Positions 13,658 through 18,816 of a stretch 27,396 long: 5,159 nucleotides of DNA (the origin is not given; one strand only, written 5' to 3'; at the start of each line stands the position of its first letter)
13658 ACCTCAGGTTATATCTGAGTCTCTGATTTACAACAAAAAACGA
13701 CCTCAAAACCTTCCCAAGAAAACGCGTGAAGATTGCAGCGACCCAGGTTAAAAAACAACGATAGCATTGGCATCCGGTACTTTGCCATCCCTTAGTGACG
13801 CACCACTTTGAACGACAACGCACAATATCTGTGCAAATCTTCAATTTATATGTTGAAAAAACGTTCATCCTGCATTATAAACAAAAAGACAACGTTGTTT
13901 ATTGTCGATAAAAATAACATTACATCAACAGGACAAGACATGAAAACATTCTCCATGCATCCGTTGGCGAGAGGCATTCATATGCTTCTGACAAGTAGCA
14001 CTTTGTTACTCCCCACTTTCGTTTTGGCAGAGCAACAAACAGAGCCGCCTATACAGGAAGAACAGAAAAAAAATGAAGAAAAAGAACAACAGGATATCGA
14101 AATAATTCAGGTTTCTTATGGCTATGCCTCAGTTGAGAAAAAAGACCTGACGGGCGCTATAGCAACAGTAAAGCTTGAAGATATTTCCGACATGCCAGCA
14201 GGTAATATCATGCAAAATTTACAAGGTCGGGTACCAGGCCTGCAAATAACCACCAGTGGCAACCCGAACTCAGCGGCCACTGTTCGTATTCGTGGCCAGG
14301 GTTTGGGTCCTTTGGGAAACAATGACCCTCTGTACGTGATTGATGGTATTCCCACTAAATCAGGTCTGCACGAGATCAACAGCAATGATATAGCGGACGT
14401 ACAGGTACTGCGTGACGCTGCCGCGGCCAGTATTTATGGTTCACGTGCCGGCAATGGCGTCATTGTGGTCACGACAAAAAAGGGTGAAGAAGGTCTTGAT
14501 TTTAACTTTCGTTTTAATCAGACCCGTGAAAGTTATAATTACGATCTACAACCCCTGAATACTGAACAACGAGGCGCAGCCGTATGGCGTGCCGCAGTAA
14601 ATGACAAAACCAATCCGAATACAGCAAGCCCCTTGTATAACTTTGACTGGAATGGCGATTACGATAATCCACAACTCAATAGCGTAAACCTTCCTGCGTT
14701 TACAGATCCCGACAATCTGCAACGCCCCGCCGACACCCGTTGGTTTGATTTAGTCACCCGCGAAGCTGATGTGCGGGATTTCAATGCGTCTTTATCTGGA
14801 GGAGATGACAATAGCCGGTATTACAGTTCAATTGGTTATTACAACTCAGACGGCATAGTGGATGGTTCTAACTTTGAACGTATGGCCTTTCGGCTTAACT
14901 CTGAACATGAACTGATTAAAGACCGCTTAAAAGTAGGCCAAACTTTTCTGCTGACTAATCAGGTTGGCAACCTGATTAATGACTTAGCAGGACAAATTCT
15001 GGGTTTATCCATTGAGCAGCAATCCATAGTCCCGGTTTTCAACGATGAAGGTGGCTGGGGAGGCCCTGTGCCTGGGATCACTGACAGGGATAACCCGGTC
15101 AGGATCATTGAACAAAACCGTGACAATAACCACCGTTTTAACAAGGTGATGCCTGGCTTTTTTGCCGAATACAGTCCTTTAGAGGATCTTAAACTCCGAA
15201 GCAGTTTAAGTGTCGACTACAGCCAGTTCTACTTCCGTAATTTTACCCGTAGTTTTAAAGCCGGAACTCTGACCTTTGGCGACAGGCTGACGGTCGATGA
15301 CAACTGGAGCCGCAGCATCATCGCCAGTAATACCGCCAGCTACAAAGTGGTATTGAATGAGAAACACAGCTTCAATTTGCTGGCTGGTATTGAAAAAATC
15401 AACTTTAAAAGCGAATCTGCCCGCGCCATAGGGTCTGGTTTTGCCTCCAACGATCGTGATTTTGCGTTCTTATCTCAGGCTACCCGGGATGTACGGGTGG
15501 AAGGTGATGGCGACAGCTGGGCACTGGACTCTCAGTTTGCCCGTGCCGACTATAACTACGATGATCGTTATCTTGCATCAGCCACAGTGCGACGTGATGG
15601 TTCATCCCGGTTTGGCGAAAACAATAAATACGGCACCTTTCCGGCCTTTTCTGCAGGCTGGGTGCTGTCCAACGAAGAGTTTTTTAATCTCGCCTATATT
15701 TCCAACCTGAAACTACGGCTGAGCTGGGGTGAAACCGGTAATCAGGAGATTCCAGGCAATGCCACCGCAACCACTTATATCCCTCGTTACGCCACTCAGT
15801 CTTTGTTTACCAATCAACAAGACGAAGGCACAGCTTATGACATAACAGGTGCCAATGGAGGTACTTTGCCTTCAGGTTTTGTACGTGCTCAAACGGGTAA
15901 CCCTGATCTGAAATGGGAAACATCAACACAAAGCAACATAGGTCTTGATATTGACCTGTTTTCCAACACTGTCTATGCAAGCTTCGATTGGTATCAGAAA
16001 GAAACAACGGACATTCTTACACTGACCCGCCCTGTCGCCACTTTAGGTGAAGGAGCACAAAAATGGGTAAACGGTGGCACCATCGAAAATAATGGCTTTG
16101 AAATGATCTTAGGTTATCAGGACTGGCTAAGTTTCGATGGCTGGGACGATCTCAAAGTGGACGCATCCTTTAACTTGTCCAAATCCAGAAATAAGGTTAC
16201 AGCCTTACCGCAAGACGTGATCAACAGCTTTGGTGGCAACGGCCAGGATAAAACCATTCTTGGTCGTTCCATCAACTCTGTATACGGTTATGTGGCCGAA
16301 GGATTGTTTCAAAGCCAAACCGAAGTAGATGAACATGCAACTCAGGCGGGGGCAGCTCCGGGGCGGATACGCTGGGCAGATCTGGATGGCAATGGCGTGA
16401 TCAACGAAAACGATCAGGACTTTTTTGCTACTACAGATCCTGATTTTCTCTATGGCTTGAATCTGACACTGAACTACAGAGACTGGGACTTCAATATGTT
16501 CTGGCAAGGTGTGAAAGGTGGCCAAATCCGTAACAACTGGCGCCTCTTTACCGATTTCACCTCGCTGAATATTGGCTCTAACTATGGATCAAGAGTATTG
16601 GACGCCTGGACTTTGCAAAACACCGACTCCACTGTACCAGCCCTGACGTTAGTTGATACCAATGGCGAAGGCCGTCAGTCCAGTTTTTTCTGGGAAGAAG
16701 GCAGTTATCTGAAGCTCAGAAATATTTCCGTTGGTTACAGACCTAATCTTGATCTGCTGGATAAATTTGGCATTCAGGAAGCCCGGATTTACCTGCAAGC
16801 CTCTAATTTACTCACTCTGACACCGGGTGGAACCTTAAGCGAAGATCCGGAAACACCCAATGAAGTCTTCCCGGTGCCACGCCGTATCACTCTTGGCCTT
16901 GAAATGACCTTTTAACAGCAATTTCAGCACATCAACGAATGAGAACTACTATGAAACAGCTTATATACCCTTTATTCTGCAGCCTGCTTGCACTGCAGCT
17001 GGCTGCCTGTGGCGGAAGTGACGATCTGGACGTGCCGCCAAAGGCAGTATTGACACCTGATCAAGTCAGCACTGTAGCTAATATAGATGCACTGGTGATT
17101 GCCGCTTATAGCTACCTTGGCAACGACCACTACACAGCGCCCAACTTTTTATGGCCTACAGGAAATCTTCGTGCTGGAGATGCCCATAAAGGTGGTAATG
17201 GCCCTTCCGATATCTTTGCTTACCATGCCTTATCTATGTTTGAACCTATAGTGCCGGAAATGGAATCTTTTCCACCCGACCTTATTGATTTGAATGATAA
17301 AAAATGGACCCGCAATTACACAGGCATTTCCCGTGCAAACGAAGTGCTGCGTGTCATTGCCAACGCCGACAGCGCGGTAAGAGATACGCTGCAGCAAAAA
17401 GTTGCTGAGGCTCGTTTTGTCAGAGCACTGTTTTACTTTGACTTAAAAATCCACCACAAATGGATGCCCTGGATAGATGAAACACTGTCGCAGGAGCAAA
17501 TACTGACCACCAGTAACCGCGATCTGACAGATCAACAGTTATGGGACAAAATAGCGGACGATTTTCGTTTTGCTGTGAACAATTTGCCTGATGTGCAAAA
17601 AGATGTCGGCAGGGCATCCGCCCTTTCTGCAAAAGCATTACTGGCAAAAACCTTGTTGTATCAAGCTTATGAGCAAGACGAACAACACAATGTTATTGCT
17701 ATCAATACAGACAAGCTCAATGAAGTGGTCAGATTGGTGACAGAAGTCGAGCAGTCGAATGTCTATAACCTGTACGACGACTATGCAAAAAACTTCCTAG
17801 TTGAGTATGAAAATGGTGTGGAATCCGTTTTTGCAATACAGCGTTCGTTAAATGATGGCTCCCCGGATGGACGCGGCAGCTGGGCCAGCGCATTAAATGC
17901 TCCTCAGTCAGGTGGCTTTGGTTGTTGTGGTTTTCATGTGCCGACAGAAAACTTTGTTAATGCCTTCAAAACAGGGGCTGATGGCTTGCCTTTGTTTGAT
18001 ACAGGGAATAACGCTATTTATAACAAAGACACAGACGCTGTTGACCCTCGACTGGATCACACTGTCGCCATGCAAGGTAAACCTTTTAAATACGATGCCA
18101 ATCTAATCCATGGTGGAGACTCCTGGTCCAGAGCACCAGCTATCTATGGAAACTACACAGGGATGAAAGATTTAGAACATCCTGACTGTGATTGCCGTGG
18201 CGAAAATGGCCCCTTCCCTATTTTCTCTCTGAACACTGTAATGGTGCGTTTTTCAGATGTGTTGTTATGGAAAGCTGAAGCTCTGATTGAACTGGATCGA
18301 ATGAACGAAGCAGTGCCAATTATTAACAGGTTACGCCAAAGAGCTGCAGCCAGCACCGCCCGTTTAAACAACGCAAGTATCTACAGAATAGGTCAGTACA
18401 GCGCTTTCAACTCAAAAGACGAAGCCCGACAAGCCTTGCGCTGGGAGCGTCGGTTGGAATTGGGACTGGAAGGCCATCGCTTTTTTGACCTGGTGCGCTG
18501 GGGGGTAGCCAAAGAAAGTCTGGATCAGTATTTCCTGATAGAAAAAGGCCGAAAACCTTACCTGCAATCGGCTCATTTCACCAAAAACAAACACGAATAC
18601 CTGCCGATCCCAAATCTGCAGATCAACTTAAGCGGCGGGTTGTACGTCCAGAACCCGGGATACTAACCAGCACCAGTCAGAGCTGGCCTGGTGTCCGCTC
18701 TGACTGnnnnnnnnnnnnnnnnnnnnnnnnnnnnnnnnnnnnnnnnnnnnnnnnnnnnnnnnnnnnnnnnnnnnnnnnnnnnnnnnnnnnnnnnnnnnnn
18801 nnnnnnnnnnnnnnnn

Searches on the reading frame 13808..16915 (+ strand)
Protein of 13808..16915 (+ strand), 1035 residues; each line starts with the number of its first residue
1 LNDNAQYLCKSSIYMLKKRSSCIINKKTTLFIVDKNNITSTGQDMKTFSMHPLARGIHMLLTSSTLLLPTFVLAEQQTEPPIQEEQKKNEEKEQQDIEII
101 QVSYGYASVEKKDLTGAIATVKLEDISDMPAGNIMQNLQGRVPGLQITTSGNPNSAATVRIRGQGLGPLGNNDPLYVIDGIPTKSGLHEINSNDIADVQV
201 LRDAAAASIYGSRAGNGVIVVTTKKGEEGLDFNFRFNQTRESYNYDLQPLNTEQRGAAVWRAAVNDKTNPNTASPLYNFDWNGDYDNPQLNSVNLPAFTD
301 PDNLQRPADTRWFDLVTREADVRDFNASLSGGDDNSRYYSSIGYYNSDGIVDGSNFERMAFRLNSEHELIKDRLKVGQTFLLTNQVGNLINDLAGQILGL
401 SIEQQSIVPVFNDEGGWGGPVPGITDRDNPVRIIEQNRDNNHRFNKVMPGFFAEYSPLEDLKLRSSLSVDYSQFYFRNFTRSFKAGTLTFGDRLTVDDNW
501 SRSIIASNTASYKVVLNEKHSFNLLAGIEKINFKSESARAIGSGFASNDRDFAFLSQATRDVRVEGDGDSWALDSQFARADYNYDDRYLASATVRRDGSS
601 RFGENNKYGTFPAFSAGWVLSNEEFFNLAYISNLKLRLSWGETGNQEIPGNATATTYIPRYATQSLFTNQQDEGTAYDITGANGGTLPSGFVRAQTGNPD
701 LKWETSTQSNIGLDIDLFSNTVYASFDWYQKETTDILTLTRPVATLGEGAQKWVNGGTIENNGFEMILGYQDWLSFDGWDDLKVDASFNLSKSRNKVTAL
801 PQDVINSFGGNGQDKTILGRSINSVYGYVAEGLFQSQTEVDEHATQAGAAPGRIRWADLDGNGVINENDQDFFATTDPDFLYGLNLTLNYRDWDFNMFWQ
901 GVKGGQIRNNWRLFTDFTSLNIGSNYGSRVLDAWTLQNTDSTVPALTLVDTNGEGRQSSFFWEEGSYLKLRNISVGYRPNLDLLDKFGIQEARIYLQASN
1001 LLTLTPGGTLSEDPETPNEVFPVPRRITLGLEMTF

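Call 79: search_protein_families(library=pfam, proteins=[window:13808-16915:+], max_evalue=0.001)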
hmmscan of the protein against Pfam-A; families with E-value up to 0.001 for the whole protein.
window:13808-16915:+ (1035 aa): 2 families
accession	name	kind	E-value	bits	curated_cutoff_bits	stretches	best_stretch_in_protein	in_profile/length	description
PF07715.20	Plug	-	3.3e-19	69.8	23.9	1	111-218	2-107/107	TonB-dependent Receptor Plug Domain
PF00593.30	TonB_dep_Rec_b-barrel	-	3.6e-15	57.2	27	1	432-1001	48-436/436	TonB dependent receptor-like, beta-barrel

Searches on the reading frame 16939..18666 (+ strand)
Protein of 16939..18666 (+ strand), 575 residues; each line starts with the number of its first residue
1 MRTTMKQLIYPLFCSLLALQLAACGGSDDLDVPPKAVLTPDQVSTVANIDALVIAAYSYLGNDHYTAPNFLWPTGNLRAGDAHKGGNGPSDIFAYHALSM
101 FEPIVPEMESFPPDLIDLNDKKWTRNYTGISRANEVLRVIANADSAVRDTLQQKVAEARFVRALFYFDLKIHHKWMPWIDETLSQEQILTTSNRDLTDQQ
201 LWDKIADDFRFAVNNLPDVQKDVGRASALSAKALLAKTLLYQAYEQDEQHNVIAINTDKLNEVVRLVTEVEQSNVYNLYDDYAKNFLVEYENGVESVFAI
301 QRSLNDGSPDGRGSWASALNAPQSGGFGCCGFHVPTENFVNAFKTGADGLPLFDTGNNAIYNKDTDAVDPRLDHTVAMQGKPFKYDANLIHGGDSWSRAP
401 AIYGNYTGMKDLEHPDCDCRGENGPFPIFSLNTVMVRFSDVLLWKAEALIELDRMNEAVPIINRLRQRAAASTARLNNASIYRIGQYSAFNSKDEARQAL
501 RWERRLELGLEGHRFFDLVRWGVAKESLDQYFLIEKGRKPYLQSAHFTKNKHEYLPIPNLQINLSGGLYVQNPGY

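Call 79: search_protein_families(library=pfam, proteins=[window:16939-18666:+], max_evalue=0.001)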
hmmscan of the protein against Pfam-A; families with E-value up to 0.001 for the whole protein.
window:16939-18666:+ (575 aa): 2 families
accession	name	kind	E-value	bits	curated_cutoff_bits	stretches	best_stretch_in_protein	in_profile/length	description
PF07980.17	SusD_RagB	-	7e-36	124.8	23.1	1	295-575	2-297/297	SusD family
PF14322.12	SusD-like_3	-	5.2e-12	46.8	27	1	119-240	74-191/191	Starch-binding associating with outer membrane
